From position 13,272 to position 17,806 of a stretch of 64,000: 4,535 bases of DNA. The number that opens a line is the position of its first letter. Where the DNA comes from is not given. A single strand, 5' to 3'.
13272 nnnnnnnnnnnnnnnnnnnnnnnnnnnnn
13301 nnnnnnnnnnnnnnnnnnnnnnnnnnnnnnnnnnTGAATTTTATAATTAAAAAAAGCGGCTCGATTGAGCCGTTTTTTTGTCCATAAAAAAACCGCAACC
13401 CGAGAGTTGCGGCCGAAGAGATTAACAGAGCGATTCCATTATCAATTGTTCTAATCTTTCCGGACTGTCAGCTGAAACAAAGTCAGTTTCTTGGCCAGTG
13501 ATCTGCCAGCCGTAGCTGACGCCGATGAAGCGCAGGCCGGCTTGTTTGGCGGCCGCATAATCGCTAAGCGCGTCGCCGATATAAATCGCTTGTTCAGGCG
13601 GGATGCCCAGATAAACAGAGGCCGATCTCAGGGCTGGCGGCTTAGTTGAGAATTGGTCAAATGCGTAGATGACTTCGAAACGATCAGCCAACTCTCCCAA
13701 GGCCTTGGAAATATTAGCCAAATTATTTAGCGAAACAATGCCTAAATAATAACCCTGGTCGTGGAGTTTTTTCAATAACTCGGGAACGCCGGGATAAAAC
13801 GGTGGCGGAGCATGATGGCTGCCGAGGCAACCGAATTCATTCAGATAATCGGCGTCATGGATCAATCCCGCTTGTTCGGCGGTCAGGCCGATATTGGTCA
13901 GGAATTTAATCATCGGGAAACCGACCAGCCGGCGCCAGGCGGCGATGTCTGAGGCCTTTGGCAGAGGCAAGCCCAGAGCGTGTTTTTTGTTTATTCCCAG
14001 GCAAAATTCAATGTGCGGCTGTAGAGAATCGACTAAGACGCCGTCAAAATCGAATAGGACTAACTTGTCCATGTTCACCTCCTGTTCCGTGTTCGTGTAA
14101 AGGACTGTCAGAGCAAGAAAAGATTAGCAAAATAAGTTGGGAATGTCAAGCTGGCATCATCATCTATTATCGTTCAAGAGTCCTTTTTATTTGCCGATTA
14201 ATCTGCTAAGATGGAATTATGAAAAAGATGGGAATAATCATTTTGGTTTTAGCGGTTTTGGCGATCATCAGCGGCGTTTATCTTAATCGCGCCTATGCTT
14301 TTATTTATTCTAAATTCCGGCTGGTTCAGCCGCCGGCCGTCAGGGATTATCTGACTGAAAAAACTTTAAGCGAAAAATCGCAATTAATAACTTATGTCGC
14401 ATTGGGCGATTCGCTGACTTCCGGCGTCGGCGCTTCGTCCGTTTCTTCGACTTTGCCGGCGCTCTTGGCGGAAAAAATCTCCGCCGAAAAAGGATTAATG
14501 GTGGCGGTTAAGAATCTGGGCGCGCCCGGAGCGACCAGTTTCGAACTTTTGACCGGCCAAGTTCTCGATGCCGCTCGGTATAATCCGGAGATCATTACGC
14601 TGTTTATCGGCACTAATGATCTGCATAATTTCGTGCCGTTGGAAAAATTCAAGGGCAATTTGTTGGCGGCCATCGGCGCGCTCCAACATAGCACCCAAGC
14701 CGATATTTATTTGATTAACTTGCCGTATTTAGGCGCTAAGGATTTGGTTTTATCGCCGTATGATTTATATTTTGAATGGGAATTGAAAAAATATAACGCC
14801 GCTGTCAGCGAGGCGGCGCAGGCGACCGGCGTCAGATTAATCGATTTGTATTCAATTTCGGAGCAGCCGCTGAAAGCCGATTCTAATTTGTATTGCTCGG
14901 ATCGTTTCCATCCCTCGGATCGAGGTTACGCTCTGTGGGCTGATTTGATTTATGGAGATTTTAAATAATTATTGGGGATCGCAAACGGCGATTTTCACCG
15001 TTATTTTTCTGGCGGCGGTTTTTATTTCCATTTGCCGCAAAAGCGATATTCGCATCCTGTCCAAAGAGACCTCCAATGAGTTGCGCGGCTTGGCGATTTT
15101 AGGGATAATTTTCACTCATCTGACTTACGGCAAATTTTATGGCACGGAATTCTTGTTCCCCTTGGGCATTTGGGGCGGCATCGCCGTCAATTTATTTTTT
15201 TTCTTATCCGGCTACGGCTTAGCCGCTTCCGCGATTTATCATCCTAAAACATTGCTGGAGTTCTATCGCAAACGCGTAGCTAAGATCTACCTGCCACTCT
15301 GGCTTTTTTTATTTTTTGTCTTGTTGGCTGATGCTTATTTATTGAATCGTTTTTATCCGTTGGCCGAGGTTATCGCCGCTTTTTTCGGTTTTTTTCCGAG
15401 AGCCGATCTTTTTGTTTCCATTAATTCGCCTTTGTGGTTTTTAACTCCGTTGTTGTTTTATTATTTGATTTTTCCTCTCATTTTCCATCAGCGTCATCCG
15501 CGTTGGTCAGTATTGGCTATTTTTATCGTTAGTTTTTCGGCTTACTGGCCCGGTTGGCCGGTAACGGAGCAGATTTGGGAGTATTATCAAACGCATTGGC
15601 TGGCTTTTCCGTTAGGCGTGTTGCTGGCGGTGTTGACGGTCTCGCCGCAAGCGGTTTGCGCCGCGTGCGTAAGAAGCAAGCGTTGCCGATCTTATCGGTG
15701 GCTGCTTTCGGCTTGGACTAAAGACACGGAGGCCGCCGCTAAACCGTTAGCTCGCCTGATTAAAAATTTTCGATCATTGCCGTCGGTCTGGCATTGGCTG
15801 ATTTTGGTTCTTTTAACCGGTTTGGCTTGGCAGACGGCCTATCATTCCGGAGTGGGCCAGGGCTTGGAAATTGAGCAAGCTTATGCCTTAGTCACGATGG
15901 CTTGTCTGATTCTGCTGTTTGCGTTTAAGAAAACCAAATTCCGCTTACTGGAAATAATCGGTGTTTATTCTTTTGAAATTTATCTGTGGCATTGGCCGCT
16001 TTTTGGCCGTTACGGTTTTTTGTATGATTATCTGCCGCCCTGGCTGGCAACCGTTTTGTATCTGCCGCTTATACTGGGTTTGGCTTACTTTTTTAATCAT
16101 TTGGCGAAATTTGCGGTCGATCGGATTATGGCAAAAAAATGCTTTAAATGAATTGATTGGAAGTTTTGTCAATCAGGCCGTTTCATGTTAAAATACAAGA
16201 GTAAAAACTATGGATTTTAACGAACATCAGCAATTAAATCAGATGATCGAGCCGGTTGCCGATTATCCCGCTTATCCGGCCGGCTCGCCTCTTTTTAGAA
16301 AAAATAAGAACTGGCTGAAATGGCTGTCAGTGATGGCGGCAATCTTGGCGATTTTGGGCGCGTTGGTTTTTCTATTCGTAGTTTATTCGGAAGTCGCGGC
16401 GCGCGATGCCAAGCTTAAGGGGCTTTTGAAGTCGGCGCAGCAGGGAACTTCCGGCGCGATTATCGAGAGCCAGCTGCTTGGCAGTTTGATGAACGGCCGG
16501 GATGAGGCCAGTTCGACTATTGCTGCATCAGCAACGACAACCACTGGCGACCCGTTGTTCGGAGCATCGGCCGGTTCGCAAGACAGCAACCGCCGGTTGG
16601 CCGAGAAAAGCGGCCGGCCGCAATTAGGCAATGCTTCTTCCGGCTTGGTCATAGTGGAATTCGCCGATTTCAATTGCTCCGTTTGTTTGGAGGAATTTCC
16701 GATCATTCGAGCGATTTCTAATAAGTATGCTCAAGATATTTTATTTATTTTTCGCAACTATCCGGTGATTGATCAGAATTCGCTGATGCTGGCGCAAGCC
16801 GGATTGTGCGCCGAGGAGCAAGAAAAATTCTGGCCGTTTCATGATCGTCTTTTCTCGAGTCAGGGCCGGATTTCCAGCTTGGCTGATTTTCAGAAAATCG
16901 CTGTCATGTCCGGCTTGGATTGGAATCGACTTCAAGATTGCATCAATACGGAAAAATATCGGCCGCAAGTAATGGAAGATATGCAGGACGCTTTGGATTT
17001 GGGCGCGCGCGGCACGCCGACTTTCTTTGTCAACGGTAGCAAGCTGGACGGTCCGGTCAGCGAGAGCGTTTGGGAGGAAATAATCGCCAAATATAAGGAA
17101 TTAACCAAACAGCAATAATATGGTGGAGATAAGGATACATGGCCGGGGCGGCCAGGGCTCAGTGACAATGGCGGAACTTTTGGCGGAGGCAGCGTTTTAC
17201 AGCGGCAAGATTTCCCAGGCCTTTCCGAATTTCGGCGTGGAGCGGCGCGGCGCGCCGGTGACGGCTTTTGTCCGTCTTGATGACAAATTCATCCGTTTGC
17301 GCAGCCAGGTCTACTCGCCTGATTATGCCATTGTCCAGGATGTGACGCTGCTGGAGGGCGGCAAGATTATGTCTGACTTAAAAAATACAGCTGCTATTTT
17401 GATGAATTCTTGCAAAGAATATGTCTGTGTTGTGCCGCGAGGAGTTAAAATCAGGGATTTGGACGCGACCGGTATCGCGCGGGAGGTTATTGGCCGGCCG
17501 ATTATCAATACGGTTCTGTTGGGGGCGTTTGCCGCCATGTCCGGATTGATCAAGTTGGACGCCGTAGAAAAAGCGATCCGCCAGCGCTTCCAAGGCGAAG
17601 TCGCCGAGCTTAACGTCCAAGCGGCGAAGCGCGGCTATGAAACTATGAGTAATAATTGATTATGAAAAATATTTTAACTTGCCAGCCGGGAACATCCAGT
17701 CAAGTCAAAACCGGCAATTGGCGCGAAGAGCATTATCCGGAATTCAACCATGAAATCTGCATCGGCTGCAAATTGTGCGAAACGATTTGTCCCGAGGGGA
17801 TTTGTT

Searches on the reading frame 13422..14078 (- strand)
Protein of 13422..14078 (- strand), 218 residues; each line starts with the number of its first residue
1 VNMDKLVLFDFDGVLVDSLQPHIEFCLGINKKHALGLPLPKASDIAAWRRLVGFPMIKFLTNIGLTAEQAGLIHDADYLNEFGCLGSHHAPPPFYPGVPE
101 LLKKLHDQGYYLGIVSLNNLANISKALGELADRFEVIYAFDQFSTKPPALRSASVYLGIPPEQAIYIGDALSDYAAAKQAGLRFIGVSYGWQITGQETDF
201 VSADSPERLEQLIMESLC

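Call 44: search_protein_families(library=pfam, max_evalue=0.01, proteins=[window:13422-14078:-])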
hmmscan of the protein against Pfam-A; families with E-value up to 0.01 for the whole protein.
window:13422-14078:- (218 aa): 4 families
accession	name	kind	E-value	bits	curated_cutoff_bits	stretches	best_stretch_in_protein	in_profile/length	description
PF13419.12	HAD_2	-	4.6e-23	82.7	23.8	1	7-187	1-178/178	Haloacid dehalogenase-like hydrolase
PF00702.32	Hydrolase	-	4.8e-16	60.1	26.4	1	5-181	2-191/191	haloacid dehalogenase-like hydrolase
PF12710.13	HAD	-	1.5e-07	32.5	27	1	7-178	1-189/189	haloacid dehalogenase-like hydrolase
PF13242.12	Hydrolase_like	-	1.8e-06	28.2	22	1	147-190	7-51/75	HAD-hyrolase-like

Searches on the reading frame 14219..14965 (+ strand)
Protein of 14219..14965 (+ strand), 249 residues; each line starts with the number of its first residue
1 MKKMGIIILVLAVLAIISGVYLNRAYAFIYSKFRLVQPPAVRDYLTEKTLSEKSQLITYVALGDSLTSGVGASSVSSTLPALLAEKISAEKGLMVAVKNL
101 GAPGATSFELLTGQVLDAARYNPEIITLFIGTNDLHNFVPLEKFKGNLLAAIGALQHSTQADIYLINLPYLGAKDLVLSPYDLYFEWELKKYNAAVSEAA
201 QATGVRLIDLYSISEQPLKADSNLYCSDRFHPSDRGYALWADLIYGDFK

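Call 26: search_protein_families(library=pfam, max_evalue=0.001, proteins=[window:14219-14965:+])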
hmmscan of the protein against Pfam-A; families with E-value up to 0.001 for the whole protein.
window:14219-14965:+ (249 aa): 3 families
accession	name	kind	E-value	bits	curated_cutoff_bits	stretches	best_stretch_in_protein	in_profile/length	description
PF13472.12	Lipase_GDSL_2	-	2.7e-30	106.6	32.9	1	61-239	1-178/178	GDSL-like Lipase/Acylhydrolase family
PF00657.28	Lipase_GDSL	-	6.4e-18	66.1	23.6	1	59-244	1-208/208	GDSL-like Lipase/Acylhydrolase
PF25182.1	NonGDSL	-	2.5e-07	30.7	80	1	53-214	24-176/220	Non-GDSL lipase-like family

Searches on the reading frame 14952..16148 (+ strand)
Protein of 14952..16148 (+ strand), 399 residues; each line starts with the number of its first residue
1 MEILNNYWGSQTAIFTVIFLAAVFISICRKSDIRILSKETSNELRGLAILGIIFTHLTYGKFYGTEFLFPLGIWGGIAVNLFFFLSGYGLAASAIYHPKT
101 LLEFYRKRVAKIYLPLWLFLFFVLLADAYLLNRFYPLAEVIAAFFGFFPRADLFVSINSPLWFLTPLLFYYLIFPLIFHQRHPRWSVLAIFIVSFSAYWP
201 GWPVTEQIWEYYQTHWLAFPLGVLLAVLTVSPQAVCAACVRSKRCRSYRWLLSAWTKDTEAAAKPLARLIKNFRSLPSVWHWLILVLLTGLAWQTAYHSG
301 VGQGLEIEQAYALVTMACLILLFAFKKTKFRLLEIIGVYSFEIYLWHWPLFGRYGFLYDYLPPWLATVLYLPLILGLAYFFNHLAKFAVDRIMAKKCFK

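Call 26: search_protein_families(library=pfam, max_evalue=0.001, proteins=[window:14952-16148:+])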
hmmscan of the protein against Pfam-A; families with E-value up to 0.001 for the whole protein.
window:14952-16148:+ (399 aa): 1 family
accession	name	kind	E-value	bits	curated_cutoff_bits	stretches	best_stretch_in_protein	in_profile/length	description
PF01757.29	Acyl_transf_3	-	1.9e-26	93.4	31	1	44-381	7-324/326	Acyltransferase domain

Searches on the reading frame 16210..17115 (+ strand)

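Call 26: search_protein_families(library=pfam, max_evalue=0.001, proteins=[window:16210-17115:+])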
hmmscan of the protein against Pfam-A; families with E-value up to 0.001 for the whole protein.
window:16210-17115:+ (302 aa): 2 families
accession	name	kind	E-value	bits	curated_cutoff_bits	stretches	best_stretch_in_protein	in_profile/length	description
PF13462.12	Thioredoxin_4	-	1.6e-24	87.4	23.2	1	137-293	6-164/165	Thioredoxin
PF01323.26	DSBA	-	1.1e-15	58.4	25.6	1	197-284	91-182/191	DSBA-like thioredoxin domain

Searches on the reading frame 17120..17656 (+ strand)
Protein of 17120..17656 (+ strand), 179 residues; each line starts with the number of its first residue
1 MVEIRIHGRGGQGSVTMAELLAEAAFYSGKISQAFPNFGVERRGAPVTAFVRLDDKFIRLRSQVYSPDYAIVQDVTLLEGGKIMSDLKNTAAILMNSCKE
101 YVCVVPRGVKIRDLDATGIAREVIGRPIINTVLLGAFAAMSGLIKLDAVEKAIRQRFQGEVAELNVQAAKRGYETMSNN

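Call 44: search_protein_families(library=pfam, max_evalue=0.01, proteins=[window:17120-17656:+])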
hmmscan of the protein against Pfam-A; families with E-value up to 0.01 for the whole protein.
window:17120-17656:+ (179 aa): 1 family
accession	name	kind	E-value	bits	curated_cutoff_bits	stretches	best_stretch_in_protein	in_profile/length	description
PF01558.24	POR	-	4.8e-40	138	27.4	1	10-174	1-173/173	Pyruvate ferredoxin/flavodoxin oxidoreductase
